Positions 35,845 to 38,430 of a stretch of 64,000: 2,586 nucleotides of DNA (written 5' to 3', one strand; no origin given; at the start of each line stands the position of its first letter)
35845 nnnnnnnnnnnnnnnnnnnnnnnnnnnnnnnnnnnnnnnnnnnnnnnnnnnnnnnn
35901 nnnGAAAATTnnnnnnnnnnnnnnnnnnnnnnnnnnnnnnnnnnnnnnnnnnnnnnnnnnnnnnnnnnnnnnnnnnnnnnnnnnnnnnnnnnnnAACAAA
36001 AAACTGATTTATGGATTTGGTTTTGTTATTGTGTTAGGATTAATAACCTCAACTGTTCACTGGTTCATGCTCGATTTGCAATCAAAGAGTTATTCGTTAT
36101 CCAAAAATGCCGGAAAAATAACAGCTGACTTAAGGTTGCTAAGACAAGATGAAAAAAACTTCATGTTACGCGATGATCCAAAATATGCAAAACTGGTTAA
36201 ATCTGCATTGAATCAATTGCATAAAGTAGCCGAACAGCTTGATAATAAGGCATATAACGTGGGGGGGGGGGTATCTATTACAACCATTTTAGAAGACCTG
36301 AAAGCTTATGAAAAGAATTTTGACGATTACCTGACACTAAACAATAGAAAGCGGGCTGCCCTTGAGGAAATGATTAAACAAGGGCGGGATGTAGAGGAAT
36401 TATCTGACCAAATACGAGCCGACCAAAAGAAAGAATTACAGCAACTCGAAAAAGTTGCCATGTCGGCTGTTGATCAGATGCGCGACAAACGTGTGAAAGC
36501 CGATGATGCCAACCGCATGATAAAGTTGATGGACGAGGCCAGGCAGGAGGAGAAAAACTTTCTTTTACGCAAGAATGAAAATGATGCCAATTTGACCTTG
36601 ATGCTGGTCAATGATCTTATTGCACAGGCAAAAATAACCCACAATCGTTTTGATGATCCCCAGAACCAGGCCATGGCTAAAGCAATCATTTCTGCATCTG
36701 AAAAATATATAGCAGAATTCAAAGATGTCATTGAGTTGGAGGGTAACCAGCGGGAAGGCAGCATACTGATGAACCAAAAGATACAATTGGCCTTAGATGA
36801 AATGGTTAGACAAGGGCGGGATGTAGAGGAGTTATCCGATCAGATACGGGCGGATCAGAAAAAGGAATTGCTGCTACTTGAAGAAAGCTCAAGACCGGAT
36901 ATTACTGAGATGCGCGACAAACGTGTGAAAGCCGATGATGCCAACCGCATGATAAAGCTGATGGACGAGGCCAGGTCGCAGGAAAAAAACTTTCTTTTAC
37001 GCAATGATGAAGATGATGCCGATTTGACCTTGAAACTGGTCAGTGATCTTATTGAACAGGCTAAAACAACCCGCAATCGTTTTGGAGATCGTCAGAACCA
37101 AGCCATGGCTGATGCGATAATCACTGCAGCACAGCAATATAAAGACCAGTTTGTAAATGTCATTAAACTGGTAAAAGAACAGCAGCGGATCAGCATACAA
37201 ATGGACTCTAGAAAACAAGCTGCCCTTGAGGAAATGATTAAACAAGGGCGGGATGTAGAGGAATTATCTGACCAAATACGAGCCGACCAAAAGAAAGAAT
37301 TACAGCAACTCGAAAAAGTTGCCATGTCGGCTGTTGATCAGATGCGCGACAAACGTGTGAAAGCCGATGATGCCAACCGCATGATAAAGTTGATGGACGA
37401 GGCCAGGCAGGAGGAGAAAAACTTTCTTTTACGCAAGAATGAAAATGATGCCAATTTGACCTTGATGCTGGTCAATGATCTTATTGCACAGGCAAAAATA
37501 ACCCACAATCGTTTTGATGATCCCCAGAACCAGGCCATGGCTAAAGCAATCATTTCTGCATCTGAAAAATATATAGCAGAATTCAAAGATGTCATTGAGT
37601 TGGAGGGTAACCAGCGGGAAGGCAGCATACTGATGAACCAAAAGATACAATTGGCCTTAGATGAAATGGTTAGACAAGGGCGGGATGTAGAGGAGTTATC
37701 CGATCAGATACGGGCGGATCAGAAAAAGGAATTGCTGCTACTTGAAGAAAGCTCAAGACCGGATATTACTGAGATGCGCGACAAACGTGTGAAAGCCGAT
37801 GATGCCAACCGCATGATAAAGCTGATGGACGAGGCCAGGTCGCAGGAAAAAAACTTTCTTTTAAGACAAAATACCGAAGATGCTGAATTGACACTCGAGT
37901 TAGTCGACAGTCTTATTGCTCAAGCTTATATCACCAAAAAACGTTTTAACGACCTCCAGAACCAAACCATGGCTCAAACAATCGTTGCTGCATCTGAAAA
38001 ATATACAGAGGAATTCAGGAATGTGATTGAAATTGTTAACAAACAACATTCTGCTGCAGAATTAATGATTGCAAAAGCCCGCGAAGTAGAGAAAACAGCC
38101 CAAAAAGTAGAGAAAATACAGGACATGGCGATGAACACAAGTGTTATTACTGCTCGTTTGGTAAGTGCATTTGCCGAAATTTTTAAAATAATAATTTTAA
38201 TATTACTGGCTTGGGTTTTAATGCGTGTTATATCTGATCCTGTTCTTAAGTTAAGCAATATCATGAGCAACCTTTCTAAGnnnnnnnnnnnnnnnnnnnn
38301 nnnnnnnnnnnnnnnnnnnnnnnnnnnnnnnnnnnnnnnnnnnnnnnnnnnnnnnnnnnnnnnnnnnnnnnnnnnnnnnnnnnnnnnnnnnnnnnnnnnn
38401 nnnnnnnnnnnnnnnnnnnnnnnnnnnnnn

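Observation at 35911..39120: Sensor kinase whose ~690-aa periplasmic region is a tandem array of five helical E-K-N-F-L-L-R modules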

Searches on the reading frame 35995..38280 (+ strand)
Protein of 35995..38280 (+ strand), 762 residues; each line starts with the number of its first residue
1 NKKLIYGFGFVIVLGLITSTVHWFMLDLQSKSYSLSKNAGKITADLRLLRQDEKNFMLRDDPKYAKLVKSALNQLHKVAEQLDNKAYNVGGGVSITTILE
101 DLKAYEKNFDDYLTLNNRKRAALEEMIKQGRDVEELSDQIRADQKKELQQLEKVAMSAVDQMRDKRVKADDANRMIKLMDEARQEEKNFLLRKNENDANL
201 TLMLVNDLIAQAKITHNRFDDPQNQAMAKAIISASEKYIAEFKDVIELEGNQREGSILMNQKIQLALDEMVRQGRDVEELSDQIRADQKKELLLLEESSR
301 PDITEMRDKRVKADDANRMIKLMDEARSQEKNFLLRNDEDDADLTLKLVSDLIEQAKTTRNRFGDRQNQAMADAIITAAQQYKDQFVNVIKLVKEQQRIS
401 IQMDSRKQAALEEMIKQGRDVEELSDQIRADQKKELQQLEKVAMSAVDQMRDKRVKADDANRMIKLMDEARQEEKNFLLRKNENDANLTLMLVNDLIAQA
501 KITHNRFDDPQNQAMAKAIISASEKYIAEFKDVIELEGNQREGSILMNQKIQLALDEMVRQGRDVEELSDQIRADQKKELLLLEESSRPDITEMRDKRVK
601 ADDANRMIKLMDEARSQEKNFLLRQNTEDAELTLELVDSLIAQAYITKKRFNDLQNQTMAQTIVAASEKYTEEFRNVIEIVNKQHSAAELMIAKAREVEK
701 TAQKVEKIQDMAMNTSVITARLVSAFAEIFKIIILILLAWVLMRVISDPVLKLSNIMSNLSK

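Call 8: find_homologous_proteins(query=window:36001-38250:+, max_evalue=0.001)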
Query window:36001-38250:+ (750 aa): 278 proteins with E <= 0.001 among 8000 candidates; the best 120 are listed.
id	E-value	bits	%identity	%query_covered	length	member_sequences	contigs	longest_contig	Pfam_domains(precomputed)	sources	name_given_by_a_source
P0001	0.0e+0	1419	74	78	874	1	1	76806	PF00672.31,PF02518.32,PF00512.32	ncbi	ncbi:MAG: ATP-binding protein, partial [Bacteroidales bacterium]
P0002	5.2e-127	443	52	58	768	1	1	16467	PF02518.32,PF00512.32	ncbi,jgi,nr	ncbi:MAG: sensor histidine kinase [Stygiobacter sp.]|nr:MAG: sensor histidine kinase [Stygiobacter s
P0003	2.3e-125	437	43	68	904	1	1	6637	PF00672.31,PF02518.32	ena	-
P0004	1.1e-105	372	39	68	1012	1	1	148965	PF00672.31,PF02518.32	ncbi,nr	ncbi:HAMP domain-containing protein [Sulfurimonas sp. SAG-AH-194-C21]|nr:ATP-binding protein [Sulfur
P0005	1.5e-104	369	42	74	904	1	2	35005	PF00672.31,PF02518.32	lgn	-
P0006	4.2e-102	361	41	76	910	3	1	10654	PF00672.31,PF02518.32,PF16591.12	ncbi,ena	-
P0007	4.8e-102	360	42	77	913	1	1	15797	PF00672.31,PF02518.32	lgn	-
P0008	5.6e-102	360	42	76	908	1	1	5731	PF00672.31,PF02518.32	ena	-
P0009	6.6e-101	357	41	76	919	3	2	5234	PF00672.31,PF02518.32,PF16591.12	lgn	-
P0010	1.6e-100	355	40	76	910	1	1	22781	PF00672.31,PF02518.32,PF16591.12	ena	-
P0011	1.7e-99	352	43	68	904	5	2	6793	PF00672.31,PF02518.32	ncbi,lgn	-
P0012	3.2e-98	348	40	76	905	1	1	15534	PF00672.31,PF02518.32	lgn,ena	-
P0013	4.7e-98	347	42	77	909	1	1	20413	PF00672.31,PF02518.32,PF16591.12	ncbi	-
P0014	1.6e-96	342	41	73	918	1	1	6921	PF00672.31,PF13581.13,PF02518.32,PF16591.12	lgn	-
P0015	1.8e-96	342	39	72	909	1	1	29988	PF00672.31,PF02518.32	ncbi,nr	ncbi:HAMP domain-containing protein [Sulfurimonas sp. MAG313]|nr:ATP-binding protein [Sulfurimonas s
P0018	1.4e-66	243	32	65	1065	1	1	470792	PF08447.19,PF02518.32,PF00512.32,PF16591.12,PF00072.31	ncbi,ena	-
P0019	2.3e-55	206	29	78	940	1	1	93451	PF00015.27,PF16591.12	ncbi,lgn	-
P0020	4.1e-53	199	30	78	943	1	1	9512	PF00015.27,PF16591.12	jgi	-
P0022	7.4e-51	191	29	78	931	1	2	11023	PF00015.27,PF16591.12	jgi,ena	-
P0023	5.0e-47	179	34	59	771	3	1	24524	PF00015.27,PF16591.12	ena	-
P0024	1.9e-45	173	32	60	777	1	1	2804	PF00015.27,PF16591.12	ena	-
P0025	3.0e-43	166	32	59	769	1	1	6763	PF00015.27,PF12729.14,PF16591.12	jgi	-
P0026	5.3e-41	159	29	80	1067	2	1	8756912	PF00015.27,PF00672.31,PF16591.12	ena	-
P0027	1.1e-38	151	29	39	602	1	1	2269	PF00015.27,PF16591.12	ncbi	-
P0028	1.3e-38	151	26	79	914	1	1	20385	PF00015.27,PF16591.12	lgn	-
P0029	1.4e-38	151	31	59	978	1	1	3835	PF00015.27,PF00672.31,PF18947.6,PF16591.12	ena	-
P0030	1.9e-38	150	31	60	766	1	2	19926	PF00015.27,PF16591.12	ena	-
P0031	7.6e-36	142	28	80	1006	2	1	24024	PF00015.27,PF00672.31,PF13426.14,PF08448.17,PF00989.32,PF16591.12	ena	-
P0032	5.8e-35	139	28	42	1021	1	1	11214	PF00015.27,PF13682.12,PF16591.12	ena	-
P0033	1.8e-34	137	29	59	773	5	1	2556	PF00015.27,PF16591.12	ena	-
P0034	4.6e-34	136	29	76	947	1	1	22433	PF00015.27,PF00672.31,PF16591.12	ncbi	-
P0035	1.6e-33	134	29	60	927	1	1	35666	PF00015.27,PF18947.6,PF16591.12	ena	-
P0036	3.4e-32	130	29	57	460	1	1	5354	PF16591.12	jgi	-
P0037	1.3e-31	128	30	55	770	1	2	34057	PF00015.27,PF16591.12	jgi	jgi:methyl-accepting chemotaxis protein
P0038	1.6e-31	127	25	78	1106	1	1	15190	PF00015.27,PF00672.31,PF13426.14,PF08448.17,PF00989.32,PF16591.12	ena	-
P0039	5.7e-31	126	32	41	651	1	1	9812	PF00015.27,PF12729.14,PF16591.12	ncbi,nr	ncbi:MAG: methyl-accepting chemotaxis protein [Proteobacteria bacterium]|nr:methyl-accepting chemota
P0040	6.6e-31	125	30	50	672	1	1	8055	PF00015.27,PF16591.12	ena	-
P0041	9.0e-31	125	28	38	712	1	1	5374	PF00015.27,PF00672.31,PF16591.12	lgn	-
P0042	3.0e-30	123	32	38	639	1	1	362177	PF00015.27,PF16591.12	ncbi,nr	ncbi:MAG: methyl-accepting chemotaxis protein [Desulfobacteraceae bacterium Eth-SRB2]|nr:MAG: methyl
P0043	6.3e-30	122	30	61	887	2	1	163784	PF00015.27,PF00672.31,PF16591.12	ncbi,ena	-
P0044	3.3e-29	120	30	39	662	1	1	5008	PF00015.27,PF00672.31,PF12729.14,PF16591.12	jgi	-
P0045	7.5e-29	119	25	79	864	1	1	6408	PF00015.27,PF16591.12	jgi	jgi:methyl-accepting chemotaxis protein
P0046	1.1e-28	118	29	57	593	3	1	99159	PF16591.12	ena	-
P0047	1.1e-28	118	27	58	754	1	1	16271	PF00015.27,PF16591.12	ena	-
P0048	1.1e-28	118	32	42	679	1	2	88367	PF00015.27,PF05227.20,PF16591.12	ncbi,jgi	ncbi:MAG: methyl-accepting chemotaxis protein [Phycisphaerae bacterium]|jgi:methyl-accepting chemota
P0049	1.9e-28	117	32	41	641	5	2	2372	PF00015.27,PF16591.12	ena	-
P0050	4.7e-28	116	31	40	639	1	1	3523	PF00015.27,PF16591.12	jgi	jgi:methyl-accepting chemotaxis protein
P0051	9.6e-28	115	30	40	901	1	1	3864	PF00015.27,PF16591.12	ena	-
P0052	9.9e-28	115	27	60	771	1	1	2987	PF00015.27,PF16591.12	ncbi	-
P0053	1.4e-27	114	30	40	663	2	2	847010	PF00015.27,PF00672.31,PF16591.12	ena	-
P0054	1.5e-27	114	33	41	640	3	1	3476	PF00015.27,PF16591.12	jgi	-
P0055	1.5e-27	114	29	39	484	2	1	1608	PF00672.31,PF18947.6,PF16591.12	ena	-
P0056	5.2e-27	113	31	41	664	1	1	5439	PF00015.27,PF00672.31,PF16591.12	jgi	-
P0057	6.9e-27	112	32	41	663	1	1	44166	PF00015.27,PF00672.31,PF16591.12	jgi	-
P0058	1.1e-26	111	28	60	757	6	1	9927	PF00015.27,PF16591.12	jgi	jgi:methyl-accepting chemotaxis protein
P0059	1.3e-26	111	37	36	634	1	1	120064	PF00015.27,PF16591.12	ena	-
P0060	2.3e-26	110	30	59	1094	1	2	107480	PF00015.27,PF00672.31,PF13426.14,PF08448.17,PF18947.6,PF00989.32,PF16591.12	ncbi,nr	ncbi:MAG: HAMP domain-containing protein [Candidatus Magnetomorum sp.]|nr:HAMP domain-containing pro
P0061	3.0e-26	110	30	41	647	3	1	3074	PF00015.27,PF16591.12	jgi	jgi:methyl-accepting chemotaxis protein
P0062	7.2e-26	109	37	37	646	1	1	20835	PF00015.27,PF16591.12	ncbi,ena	-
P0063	1.0e-25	108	35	37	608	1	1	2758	PF00015.27,PF05227.20,PF16591.12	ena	-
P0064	1.2e-25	108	29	40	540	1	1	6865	PF00015.27,PF00672.31,PF16591.12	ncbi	ncbi:MAG: hypothetical protein DRP45_07220, partial [Candidatus Zixiibacteriota bacterium]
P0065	3.6e-25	106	34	36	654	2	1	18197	PF00015.27,PF00672.31,PF16591.12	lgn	-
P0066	4.7e-25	106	30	39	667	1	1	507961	PF00015.27,PF00672.31,PF16591.12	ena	-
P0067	5.1e-25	106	33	37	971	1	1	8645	PF00015.27,PF00672.31,PF18947.6,PF16591.12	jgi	jgi:methyl-accepting chemotaxis protein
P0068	6.0e-25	106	31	42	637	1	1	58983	PF00015.27,PF05227.20,PF16591.12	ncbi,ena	-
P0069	7.9e-25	105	29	41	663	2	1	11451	PF00015.27,PF00672.31,PF16591.12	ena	-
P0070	1.0e-24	105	30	40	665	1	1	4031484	PF00015.27,PF00672.31,PF16591.12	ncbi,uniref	ncbi:methyl-accepting chemotaxis protein [Pseudodesulfovibrio sp.]|uniref:methyl-accepting chemotaxi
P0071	1.1e-24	105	29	41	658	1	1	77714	PF00015.27,PF00672.31,PF16591.12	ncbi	-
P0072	1.4e-24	104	27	61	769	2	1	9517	PF00015.27,PF16591.12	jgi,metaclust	metaclust:\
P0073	2.1e-24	104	29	38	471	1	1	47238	PF00672.31,PF16591.12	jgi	-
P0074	3.6e-24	103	31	39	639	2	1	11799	PF00015.27,PF16591.12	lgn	-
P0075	5.4e-24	103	33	37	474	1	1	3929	PF18947.6,PF16591.12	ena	-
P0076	6.1e-24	102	27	60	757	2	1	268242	PF00015.27,PF16591.12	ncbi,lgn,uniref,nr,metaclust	ncbi:methyl-accepting chemotaxis protein [Dethiosulfatarculus sandiegensis]|uniref:Methyl-accepting 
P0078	2.3e-23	100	30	40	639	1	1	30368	PF00015.27,PF16591.12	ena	-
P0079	4.8e-23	99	27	59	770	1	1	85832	PF00015.27,PF16591.12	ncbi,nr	ncbi:MAG: chemotaxis protein [Desulfobacteraceae bacterium]|nr:chemotaxis protein [Desulfobacteracea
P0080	5.1e-23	99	29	60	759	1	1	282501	PF00015.27,PF16591.12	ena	-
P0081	5.2e-23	99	30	40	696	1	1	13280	PF00015.27,PF00672.31,PF16591.12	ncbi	-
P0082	5.8e-23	99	30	39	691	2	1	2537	PF00015.27,PF00672.31,PF16591.12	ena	-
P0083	7.0e-23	99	31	39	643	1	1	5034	PF00015.27,PF16591.12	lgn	-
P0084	2.2e-22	97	29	38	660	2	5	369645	PF00015.27,PF00672.31,PF16591.12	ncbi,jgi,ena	-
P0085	2.7e-22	97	28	60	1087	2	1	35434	PF00015.27,PF00672.31,PF13426.14,PF08448.17,PF18947.6,PF00989.32,PF16591.12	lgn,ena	-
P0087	3.0e-22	97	30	41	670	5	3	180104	PF00015.27,PF00672.31,PF16591.12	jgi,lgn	jgi:methyl-accepting chemotaxis protein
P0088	3.1e-22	97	29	39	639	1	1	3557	PF00015.27,PF16591.12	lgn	-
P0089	3.2e-22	97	28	59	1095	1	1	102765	PF00015.27,PF00672.31,PF13426.14,PF08448.17,PF18947.6,PF16591.12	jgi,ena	-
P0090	3.3e-22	97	28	41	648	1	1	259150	PF00015.27,PF00672.31,PF16591.12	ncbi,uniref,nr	ncbi:methyl-accepting chemotaxis protein [Desulfovibrio sp. Huiquan2017]|uniref:methyl-accepting che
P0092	9.5e-22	95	30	41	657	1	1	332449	PF00015.27,PF00672.31,PF16591.12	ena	-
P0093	1.1e-21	95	33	38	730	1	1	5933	PF00015.27,PF00672.31,PF16591.12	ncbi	-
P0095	1.2e-21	95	28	41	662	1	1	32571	PF00015.27,PF00672.31,PF16591.12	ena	-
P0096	1.3e-21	95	28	56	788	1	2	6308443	PF00015.27,PF00672.31,PF16591.12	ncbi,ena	-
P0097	1.4e-21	95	30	41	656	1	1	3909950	PF00015.27,PF00672.31,PF16591.12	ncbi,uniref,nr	ncbi:HAMP domain-containing protein [Pseudodesulfovibrio cashew]|uniref:HAMP domain-containing prote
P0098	1.7e-21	94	30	39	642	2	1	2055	PF00015.27,PF16591.12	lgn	-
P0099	3.3e-21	93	28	41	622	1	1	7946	PF00015.27,PF16591.12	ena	-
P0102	5.9e-21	92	28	41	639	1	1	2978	PF00015.27,PF16591.12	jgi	jgi:methyl-accepting chemotaxis protein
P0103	8.4e-21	92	27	59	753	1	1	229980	PF00015.27,PF16591.12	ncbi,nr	ncbi:MAG: methyl-accepting chemotaxis protein [Desulfobacterium sp.]|nr:methyl-accepting chemotaxis 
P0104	9.0e-21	92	29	38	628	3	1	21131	PF00015.27,PF16591.12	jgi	jgi:methyl-accepting chemotaxis protein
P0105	9.6e-21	92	28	39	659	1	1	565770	PF00015.27,PF00672.31,PF05227.20,PF16591.12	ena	-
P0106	1.1e-20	92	28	60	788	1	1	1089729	PF00015.27,PF00672.31,PF16591.12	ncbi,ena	-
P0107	1.2e-20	92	25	77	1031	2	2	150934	PF00015.27,PF00672.31,PF16591.12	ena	-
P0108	1.2e-20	91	29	41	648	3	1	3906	PF00015.27,PF16591.12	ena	-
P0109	1.2e-20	91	27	38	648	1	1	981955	PF00015.27,PF00672.31,PF16591.12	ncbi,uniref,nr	ncbi:Methyl-accepting chemotaxis protein II [Pseudodesulfovibrio hydrargyri]|uniref:Methyl-accepting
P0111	1.6e-20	91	26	59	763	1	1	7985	PF00015.27,PF16591.12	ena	-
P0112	2.0e-20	91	30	57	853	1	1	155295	PF00015.27,PF00672.31,PF16591.12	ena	-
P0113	4.0e-20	90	30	37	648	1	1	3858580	PF00015.27,PF00672.31,PF16591.12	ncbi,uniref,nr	ncbi:methyl-accepting chemotaxis sensory transducer [Pseudodesulfovibrio mercurii]|uniref:Methyl-acc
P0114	4.0e-20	90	32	37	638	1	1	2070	PF00015.27,PF16591.12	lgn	-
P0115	5.2e-20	89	27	42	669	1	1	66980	PF00015.27,PF00672.31,PF16591.12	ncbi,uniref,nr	ncbi:methyl-accepting chemotaxis protein [Pseudodesulfovibrio sp.]|uniref:methyl-accepting chemotaxi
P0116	5.6e-20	89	28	39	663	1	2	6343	PF00015.27,PF00672.31,PF05227.20,PF16591.12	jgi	jgi:methyl-accepting chemotaxis protein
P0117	5.8e-20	89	33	36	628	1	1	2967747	PF00015.27,PF16591.12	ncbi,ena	-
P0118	6.0e-20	89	32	38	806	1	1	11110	PF00015.27,PF00672.31,PF18947.6,PF16591.12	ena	-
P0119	6.5e-20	89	28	40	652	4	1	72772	PF00015.27,PF00672.31,PF16591.12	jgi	jgi:methyl-accepting chemotaxis protein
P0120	6.8e-20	89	28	41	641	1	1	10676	PF00015.27,PF16591.12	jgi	jgi:methyl-accepting chemotaxis protein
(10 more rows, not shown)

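Call 14: find_encoding_contigs(protein=P0001, flank=10000, max_places=6)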
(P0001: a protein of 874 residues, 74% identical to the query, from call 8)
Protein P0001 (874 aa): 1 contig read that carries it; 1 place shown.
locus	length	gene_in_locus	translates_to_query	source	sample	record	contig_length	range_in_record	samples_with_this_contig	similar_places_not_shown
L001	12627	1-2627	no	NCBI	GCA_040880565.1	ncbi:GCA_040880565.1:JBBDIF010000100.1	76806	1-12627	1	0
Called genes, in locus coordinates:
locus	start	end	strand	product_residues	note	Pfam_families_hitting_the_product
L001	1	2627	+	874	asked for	PF00672:HAMP (weak), PF00512:HisKA, PF02518:HATPase_c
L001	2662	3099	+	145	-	PF00072:Response_reg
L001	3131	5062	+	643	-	PF00072:Response_reg, PF00989:PAS (weak), PF13188:PAS_8 (weak), PF13426:PAS_9, PF00512:HisKA, PF02518:HATPase_c, PF00072:Response_reg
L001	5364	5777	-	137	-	PF02082:Rrf2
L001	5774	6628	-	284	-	-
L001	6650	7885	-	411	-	-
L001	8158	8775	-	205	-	PF04264:YceI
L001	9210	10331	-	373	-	PF16819:DUF5074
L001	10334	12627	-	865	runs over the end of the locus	PF07715:Plug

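Call 28: search_solved_structures(query=window:35995-38280:+, max_evalue=1, show_alignments=2)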
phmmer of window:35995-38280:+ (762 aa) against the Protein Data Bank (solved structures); distinct sequences matched with E-value up to 1: 2.
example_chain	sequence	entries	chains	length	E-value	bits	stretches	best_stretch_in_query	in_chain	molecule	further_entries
1t06_A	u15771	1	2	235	0.041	15.3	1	332-412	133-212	hypothetical protein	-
3zbo_A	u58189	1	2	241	0.044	15.2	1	332-412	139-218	ALKF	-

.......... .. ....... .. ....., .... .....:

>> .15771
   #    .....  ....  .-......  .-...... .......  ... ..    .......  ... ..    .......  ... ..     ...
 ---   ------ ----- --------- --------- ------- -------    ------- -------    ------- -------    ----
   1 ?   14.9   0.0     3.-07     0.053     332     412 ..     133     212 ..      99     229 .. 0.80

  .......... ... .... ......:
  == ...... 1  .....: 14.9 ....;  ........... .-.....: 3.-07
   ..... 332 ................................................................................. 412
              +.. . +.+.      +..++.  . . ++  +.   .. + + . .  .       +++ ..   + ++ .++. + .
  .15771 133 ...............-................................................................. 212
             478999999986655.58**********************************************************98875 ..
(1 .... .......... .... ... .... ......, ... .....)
